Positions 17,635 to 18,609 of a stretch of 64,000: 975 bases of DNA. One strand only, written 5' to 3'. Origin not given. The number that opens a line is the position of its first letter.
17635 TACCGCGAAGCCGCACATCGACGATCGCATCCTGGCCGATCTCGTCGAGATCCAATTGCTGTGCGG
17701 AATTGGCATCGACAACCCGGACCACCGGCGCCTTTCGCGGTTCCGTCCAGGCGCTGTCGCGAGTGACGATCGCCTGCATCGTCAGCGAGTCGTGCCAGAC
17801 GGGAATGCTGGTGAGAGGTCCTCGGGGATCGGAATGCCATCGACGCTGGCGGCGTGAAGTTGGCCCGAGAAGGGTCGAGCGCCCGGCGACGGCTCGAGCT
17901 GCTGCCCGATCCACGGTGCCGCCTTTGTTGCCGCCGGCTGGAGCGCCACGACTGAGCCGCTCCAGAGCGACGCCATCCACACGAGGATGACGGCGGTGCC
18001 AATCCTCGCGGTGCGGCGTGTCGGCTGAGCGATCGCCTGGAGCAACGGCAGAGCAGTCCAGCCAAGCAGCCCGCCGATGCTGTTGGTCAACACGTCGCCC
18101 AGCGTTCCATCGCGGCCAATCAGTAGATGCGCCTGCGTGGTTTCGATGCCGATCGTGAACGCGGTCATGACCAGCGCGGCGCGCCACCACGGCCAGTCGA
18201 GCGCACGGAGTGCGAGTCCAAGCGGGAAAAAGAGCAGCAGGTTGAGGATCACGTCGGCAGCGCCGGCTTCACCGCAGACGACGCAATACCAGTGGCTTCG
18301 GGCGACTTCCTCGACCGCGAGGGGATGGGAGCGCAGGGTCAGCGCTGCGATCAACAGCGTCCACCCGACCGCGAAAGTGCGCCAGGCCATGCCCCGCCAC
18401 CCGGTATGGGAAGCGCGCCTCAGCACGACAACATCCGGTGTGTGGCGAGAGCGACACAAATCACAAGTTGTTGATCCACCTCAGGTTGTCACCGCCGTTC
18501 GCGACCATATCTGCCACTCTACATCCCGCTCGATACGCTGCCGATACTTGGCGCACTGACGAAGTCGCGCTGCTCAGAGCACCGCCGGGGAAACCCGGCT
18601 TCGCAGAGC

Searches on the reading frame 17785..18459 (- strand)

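Call 70: search_protein_families(library=ncbifam, proteins=[window:17785-18459:-], max_evalue=0.01)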
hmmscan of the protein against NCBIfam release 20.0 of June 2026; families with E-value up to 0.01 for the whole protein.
window:17785-18459:- (225 aa): 2 families
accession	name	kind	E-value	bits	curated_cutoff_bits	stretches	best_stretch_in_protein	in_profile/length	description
NF000145.1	vanZ-F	exception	0.00021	21.6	375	1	65-136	83-155/206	glycopeptide resistance protein VanZ-F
NF033125.2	vanZ-A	exception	0.0044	17.1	250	1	68-136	55-124/164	glycopeptide resistance protein VanZ-A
